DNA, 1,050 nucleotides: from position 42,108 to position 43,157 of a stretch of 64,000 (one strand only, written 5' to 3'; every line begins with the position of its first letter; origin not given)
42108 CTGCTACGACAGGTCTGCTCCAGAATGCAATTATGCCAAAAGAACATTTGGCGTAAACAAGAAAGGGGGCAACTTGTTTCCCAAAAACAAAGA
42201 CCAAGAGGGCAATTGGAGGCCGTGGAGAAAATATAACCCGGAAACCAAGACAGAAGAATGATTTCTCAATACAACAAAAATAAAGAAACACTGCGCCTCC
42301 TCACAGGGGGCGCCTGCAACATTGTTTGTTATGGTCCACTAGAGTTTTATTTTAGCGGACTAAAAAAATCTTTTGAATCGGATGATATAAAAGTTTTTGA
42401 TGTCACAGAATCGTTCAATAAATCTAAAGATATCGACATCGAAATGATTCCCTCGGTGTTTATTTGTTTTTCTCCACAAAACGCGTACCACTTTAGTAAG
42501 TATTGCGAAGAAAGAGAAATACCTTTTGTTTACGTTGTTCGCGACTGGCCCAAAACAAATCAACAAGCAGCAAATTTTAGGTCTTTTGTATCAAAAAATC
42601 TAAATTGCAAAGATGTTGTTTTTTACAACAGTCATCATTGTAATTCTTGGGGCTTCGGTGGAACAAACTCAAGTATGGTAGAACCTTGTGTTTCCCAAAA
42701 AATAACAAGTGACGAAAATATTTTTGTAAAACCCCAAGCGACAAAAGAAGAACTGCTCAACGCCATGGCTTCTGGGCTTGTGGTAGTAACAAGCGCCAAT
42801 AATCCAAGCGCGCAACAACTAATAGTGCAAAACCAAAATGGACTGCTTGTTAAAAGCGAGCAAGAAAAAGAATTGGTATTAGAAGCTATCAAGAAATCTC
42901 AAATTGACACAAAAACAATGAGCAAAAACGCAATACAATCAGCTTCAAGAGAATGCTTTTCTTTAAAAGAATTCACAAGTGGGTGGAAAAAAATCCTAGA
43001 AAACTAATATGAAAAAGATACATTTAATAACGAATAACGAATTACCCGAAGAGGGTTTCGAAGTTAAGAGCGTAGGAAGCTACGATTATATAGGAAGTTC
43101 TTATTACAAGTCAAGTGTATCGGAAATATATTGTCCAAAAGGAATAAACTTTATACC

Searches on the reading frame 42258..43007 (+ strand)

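Call 55: search_protein_families(library=pfam, proteins=[window:42258-43007:+], max_evalue=0.001)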
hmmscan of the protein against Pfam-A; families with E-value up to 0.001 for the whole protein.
window:42258-43007:+ (249 aa): 2 families
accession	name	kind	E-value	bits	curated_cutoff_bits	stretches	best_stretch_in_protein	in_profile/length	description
PF00534.26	Glycos_transf_1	-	3.3e-06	27.2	26.4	1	166-224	109-168/172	Glycosyl transferases group 1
PF13692.12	Glyco_trans_1_4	-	6.2e-05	23.7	27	1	162-207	89-133/142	Glycosyl transferases group 1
